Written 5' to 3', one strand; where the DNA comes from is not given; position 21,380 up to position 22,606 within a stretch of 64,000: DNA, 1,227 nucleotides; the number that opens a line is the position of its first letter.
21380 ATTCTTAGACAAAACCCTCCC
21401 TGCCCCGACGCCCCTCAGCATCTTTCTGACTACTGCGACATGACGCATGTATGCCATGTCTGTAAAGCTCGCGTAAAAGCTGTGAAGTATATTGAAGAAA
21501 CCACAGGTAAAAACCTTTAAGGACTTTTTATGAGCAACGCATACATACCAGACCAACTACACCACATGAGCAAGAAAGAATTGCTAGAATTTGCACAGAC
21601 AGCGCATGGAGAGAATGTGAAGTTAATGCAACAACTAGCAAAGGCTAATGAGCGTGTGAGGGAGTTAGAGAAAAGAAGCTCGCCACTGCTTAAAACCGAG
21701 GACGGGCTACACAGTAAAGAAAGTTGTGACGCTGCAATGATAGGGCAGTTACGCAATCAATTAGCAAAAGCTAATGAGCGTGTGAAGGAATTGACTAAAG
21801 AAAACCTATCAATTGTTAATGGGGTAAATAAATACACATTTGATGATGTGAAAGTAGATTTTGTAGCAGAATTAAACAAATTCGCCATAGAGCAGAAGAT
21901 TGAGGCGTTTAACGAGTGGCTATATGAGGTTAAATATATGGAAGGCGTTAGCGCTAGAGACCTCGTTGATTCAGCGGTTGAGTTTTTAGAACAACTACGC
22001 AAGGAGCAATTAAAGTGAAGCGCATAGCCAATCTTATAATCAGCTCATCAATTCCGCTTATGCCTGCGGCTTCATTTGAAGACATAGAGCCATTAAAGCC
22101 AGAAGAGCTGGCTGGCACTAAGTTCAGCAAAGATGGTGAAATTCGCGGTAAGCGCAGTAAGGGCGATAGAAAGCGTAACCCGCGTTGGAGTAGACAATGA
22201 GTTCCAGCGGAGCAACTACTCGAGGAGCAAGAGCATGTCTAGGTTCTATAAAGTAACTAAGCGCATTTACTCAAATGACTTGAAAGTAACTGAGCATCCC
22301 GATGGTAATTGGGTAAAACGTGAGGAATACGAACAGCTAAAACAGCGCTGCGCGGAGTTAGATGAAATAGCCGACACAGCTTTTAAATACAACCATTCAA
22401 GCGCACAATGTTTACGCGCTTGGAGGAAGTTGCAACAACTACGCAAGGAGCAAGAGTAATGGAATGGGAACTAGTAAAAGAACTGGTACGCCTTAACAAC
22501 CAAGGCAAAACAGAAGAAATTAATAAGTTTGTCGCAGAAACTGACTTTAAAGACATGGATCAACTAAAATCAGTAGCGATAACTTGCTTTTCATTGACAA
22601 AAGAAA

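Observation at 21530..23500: Tandem array of four paralogous coiled-coil genes sharing a C-terminal ...QLRKEQ tail and an 18-mer that spans each stop codon and the next ribosome-binding site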

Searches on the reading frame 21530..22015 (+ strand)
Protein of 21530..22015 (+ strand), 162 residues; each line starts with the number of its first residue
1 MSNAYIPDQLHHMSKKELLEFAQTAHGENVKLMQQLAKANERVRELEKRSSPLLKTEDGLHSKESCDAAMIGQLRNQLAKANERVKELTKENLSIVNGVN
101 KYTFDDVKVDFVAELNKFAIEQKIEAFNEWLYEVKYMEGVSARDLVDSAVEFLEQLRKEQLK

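Call 9: search_protein_families(library=pfam, proteins=[window:21530-22015:+], max_evalue=1)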
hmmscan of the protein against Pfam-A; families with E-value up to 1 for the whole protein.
window:21530-22015:+ (162 aa): 10 families
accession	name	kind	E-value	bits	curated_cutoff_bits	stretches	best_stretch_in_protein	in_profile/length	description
PF10473.14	CENP-F_leu_zip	-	0.0012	19.4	34.5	2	24-65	77-115/140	Leucine-rich repeats of kinetochore protein Cenp-F/LEK1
PF12259.13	Baculo_F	-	0.01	14.9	24.1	1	65-136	162-230/609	Baculovirus F protein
PF18504.6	Csm1_N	-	0.019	15.7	26.3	0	70-91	42-63/70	Csm1 N-terminal domain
PF24922.1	ACBP4_C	-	0.038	14.7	31.2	0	15-49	12-46/105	Acyl-CoA-binding domain-containing protein 4-6, C-terminal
PF09662.15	Phenyl_P_gamma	-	0.059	14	25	1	87-119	18-50/83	Phenylphosphate carboxylase gamma subunit (Phenyl_P_gamma)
PF25723.1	HU_inhibitor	-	0.084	13.5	27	0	89-115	42-68/72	Bacteriophage inhibitor of histone-like protein HU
PF07926.17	TPR_MLP1_2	-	0.17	12.4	36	1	25-92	51-119/129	TPR/MLP1/MLP2-like protein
PF03980.19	Nnf1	-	0.18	12.6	23.7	1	38-97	44-103/110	Nnf1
PF23444.1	DUF7127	-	0.18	12.5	27.6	1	33-88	3-58/83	Family of unknown function (DUF7127)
PF21848.1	DUF6907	-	0.25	12.3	26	0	7-89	30-111/116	Domain of unknown function (DUF6907)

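Call 10: search_protein_families(library=phrogs, proteins=[window:21530-22015:+], max_evalue=1)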
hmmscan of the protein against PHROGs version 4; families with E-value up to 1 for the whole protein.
window:21530-22015:+ (162 aa): 18 families
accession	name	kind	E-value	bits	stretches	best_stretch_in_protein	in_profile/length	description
phrog_19342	-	unknown function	8.8e-60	203.3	2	70-162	166-255/256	-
phrog_35568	-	unknown function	1.1e-16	61.8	2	13-49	1-37/100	-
phrog_1316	-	DNA, RNA and nucleotide metabolism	0.00066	20.8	1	44-130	98-177/181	RNA polymerase beta subunit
phrog_1667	-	unknown function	0.0018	19.8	1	13-67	43-98/133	-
phrog_9014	-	moron, auxiliary metabolic gene and host takeover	0.01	17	0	73-89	29-45/52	Gp5.9-like inihibitor of recBCD nuclease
phrog_20638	-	unknown function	0.018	16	1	28-61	4-37/52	-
phrog_29208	-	unknown function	0.019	15.7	1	66-137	34-104/163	-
phrog_206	-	head and packaging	0.023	15.4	1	28-125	57-163/263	head scaffolding protein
phrog_9630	-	unknown function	0.026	15.9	0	88-115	44-71/82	-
phrog_492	-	unknown function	0.026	15.6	1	8-159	7-174/195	-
phrog_1397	-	unknown function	0.031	15.6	1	69-116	54-95/116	-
phrog_6094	-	unknown function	0.031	15.1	0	16-103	21-63/142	-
phrog_2570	-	unknown function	0.053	14.6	0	31-48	40-57/65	-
phrog_3404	-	DNA, RNA and nucleotide metabolism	0.054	14.3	1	78-136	25-83/235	HNH endonuclease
phrog_2466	-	lysis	0.06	14.1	1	21-90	37-107/172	Rz-like spanin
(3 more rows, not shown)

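Call 25: find_homologous_proteins(query=window:21530-22015:+, max_evalue=0.01)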
Query window:21530-22015:+ (162 aa): 138 proteins with E <= 0.01 among 673 candidates; the best 120 are listed.
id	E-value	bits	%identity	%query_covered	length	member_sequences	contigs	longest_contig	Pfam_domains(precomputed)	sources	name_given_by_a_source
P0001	1.2e-87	309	100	93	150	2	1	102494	-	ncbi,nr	ncbi:hypothetical protein [Pseudorhizobium pelagicum]|nr:hypothetical protein [Pseudorhizobium pelag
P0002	4.5e-38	148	49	99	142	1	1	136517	-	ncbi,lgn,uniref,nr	ncbi:hypothetical protein JC525_09205 [Alteromonas sp. IB21]|uniref:hypothetical protein n=1 Tax=Alt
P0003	3.1e-33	133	54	99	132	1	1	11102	-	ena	-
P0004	5.2e-29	119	44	80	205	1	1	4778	-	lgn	-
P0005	1.2e-25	108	46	80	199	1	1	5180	-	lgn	-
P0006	8.4e-23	99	53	84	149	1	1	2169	-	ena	-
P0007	4.4e-21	93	63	56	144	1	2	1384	-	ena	-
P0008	3.2e-20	91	52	73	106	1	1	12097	-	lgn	-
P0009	7.0e-20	89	37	100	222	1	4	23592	-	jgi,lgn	jgi:vacuolar-type H+-ATPase subunit I/STV1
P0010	1.3e-19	89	47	81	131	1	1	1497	-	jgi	jgi:chromosome segregation ATPase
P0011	2.1e-19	88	42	82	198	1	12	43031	-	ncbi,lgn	-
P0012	2.7e-19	88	74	41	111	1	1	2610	-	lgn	-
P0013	2.9e-19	87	49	77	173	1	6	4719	PF19220.7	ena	-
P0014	1.0e-17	82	42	98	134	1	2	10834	-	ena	-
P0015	1.5e-17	82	36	99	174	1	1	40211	-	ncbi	-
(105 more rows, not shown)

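Call 29: find_related_loci(query=A2, collection=viral_contigs, flank=4000)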
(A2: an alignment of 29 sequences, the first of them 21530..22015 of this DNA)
Query A2 (162 aa) in viral_contigs; peptide patterns used: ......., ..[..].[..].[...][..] (x = any residue, [..] = any of these).
280 stretches matched a pattern; 31 encode a relative of the query (tblastn E <= 1e-3); 31 distinct loci.
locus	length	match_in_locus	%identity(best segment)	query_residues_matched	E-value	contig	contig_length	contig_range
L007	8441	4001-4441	39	1-160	7e-20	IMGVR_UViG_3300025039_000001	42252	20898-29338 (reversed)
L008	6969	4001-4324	42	68-160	5e-13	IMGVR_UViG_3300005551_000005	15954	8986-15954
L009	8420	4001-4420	35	32-160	7e-11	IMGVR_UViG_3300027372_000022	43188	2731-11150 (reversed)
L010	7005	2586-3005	35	32-160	7e-11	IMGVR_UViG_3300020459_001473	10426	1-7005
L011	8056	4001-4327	41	71-160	1e-10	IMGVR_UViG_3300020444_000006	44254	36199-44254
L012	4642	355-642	41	70-160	5e-10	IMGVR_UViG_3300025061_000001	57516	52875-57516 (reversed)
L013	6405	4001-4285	40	73-160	8e-10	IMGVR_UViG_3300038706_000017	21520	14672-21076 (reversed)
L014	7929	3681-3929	41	70-160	2e-9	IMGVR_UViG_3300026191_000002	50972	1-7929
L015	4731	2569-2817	41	70-160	2e-9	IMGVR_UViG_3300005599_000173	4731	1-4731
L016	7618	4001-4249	41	70-160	2e-9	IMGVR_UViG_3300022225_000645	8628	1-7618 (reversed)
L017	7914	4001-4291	41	68-158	1e-8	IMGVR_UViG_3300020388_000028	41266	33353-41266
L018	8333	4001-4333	38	71-160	7e-8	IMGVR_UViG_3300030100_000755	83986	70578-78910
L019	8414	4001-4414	34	7-160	8e-8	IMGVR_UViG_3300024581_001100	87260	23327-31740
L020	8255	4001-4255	38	67-160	2e-7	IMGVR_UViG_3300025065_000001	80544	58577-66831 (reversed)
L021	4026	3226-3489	41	78-160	1e-7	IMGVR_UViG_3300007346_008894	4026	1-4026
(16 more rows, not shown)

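Call 42: predict_structure(alignment_id=A2)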
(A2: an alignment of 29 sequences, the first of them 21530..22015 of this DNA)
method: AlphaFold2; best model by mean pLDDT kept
length: 162 residues; sequences in the alignment: 29
mean_pLDDT: 87.0   pTM: 0.39
mean pLDDT of the five models: 87.0, 86.9, 85.1, 82.9, 81.4
residues with pLDDT >= 90: 83; 70-90: 65; 50-70: 12; < 50: 2
segments of 3 or more residues with pLDDT < 50: none
pLDDT, mean of each block of 10 residues (from residue 1): 69 90 92 96 92 64 84 97 97 86 80 91 93 81 87 93 85
secondary structure, 60 per line:
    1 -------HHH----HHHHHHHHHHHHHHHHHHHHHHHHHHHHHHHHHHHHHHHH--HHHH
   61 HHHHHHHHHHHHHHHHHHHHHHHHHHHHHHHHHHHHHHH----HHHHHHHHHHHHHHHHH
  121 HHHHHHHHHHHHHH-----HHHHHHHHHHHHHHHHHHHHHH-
elements in order: H15-54 H57-99 H104-134 H140-161

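Call 47: fold_search(model_id=the predicted structure, library=pdb)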
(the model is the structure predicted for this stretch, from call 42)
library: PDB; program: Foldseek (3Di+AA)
matches with E <= 10: 121; with E <= 0.001: 0
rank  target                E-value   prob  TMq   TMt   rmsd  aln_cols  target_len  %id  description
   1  7p48_6                1.5e+00  0.80  0.34  0.12   3.0        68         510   13  Staphylococcus aureus ribosome in complex with Sal(B) (released 2022-02-02)
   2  8g2z_1V               1.5e+00  0.57  0.30  0.19   8.2        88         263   15  48-nm doublet microtubule from Tetrahymena thermophila strain CU428 (released 2023-06-14)
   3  9cpc_2K               1.6e+00  0.47  0.29  0.20   8.2        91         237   14  Atomic model of porcine brain ventricles cilia doublet microtubule (48-nm periodicity) (released 2024-10-23)
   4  4ijj_A                1.9e+00  0.63  0.30  0.37   3.4        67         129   16  Structure of transcription factor DksA2 from Pseudomonas aeruginosa (released 2013-02-27)
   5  8iyj_h                2.0e+00  0.35  0.27  0.18   8.7        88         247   15  Cryo-EM structure of the 48-nm repeat doublet microtubule from mouse sperm (released 2023-07-05)
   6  6kgq                  2.1e+00  0.69  0.29  0.08   2.4        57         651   23  LSD1-FCPA-MPE five-membered ring adduct model (released 2020-03-25)
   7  8otz_Cx               2.1e+00  0.28  0.29  0.24   9.5       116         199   16  48-nm repeat of the native axonemal doublet microtubule from bovine sperm (released 2023-11-22)
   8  2ejr                  2.8e+00  0.21  0.25  0.08   5.3        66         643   21  LSD1-tranylcypromine complex (released 2008-01-01)
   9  8gl8_C                3.0e+00  0.15  0.19  0.18   6.2        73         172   18  The Type 9 Secretion System Extended Translocon - SprA-PorV-PPI-RemZ-SkpA-SprE complex (released 2024-01-31)
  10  4bay_A                3.2e+00  0.51  0.29  0.08   2.4        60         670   22  Phosphomimetic mutant of LSD1-8a splicing variant in complex with CoREST (released 2013-11-27)
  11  8u5w_A                3.2e+00  0.35  0.29  0.56   2.5        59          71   20  De novo designed pentameric helical bundle protein (released 2024-09-25)
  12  2z5u                  3.2e+00  0.20  0.24  0.08   5.3        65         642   20  Crystal structure of Lysine-specific histone demethylase 1 (released 2008-04-01)
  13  9g6k_Lg               3.2e+00  0.12  0.23  0.19   8.8        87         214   15  LSU structure derived from the LSU sample of the mitoribosome from T. gondii. (released 2024-12-11)
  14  6bzd_D                3.2e+00  0.05  0.14  0.13  11.3        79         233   18  Structure of 14-3-3 gamma R57E mutant bound to GlcNAcylated peptide (released 2018-05-09)
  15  8jxk_A                3.4e+00  0.28  0.26  0.27   8.9        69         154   19  Crystal Structure of Rv0047c from Mycobacterium tuberculosis (released 2024-07-03)
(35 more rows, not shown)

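Call 60: search_solved_structures(query=A2, max_evalue=1)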
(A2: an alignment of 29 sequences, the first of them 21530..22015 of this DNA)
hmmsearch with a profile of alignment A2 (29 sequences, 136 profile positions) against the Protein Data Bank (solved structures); distinct sequences matched with E-value up to 1: 13.
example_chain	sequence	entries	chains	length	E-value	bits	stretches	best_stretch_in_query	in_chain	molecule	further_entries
8b1r_P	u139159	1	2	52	0.051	16.9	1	27-53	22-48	Probable RecBCD inhibitor gp5.9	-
9gmb_I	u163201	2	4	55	0.056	16.8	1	26-53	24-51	Probable RecBCD inhibitor gp5.9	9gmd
7ssj_A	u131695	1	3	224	0.12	15.7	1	30-56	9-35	Sensor histidine kinase DesK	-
7osu_A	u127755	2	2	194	0.29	14.5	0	116-133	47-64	sTIM11noCys-SB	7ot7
6cgh_A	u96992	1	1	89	0.41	14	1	44-106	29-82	DnaJ homolog subfamily C member 2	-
3ehh_A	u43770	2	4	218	0.49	13.7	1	31-61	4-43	Sensor kinase (YocF protein)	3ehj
7a8s_A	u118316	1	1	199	0.66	13.3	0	112-132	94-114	sTIM11_h3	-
6yqy_A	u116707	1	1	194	0.67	13.3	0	116-132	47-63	de novo designed TIM barrel sTIM11noCys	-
9vli_J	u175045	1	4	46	0.71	13.2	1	92-130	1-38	Degradation enzyme regulation protein DegQ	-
9vlh_A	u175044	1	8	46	0.71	13.2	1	92-130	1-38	Degradation enzyme regulation protein DegQ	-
1dkg_A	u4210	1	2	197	0.8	13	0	37-112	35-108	NUCLEOTIDE EXCHANGE FACTOR GRPE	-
5bvl_A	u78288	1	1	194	0.83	13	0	116-132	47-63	designed TIM barrel sTIM11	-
3gig_A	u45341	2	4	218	0.86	12.9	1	31-56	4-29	Sensor histidine kinase desK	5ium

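Call 61: search_protein_families(library=ncbifam, proteins=[window:21530-22015:+], max_evalue=0.1)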
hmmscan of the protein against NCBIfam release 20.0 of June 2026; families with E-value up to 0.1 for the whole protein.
window:21530-22015:+ (162 aa): 2 families
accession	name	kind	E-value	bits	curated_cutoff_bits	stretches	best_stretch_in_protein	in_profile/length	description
TIGR03319.1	RNase_Y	equivalog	0.0076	14.8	454.35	1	20-151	66-193/514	ribonuclease Y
NF002140.0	PRK00977.1-4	equivalog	0.087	12.6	71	0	31-57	49-75/81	exodeoxyribonuclease VII small subunit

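Call 73: search_protein_representatives(alignment_id=A2)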
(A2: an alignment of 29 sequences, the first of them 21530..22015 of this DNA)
Query: 29 sequences, 136 profile positions. Proteins with E-value up to 0.001 (for the whole library): 420; up to 1e-10: 235; up to 1e-30: 6. The best 150 are listed.
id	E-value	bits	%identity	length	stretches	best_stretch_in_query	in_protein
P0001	1.8e-44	167.4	-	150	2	30-133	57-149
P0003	4.1e-35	137.1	-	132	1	3-134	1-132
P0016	3.4e-33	130.8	-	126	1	3-131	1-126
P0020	1.2e-31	125.8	-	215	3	39-133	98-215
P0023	1.7e-31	125.3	-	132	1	3-133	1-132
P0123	9.4e-31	122.9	-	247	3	16-134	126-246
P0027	6.5e-30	120.2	-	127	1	3-134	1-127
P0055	1.1e-29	119.5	-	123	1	3-133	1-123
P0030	1.8e-29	118.8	-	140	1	3-133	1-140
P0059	4.0e-29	117.7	-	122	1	3-134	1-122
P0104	8.6e-29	116.6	-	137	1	3-133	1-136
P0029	2.0e-28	115.4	-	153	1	3-134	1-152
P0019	1.1e-27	113.1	-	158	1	21-133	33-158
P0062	2.7e-27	111.8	-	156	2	21-133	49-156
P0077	6.1e-27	110.6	-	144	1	1-133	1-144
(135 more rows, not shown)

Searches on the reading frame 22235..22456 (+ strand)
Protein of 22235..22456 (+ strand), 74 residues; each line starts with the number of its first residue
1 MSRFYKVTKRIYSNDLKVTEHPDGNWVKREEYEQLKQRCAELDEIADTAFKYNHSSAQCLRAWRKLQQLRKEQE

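Call 9: search_protein_families(library=pfam, proteins=[window:22235-22456:+], max_evalue=1)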
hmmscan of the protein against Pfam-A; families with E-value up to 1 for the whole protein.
window:22235-22456:+ (74 aa): 1 family
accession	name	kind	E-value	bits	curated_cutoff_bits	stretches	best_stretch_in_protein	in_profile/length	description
PF07202.18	Tcp10_C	-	0.079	13.1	36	1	8-25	14-31/35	T-complex protein 10 C-terminus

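Call 10: search_protein_families(library=phrogs, proteins=[window:22235-22456:+], max_evalue=1)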
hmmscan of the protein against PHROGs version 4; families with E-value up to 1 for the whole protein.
window:22235-22456:+ (74 aa): 1 family
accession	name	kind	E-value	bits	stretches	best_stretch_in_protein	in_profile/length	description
phrog_19672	-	unknown function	0.18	13.4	1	47-71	50-75/85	-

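Call 61: search_protein_families(library=ncbifam, proteins=[window:22235-22456:+], max_evalue=0.1)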
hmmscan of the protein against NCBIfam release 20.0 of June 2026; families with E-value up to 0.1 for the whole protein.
window:22235-22456:+ (74 aa): 0 families
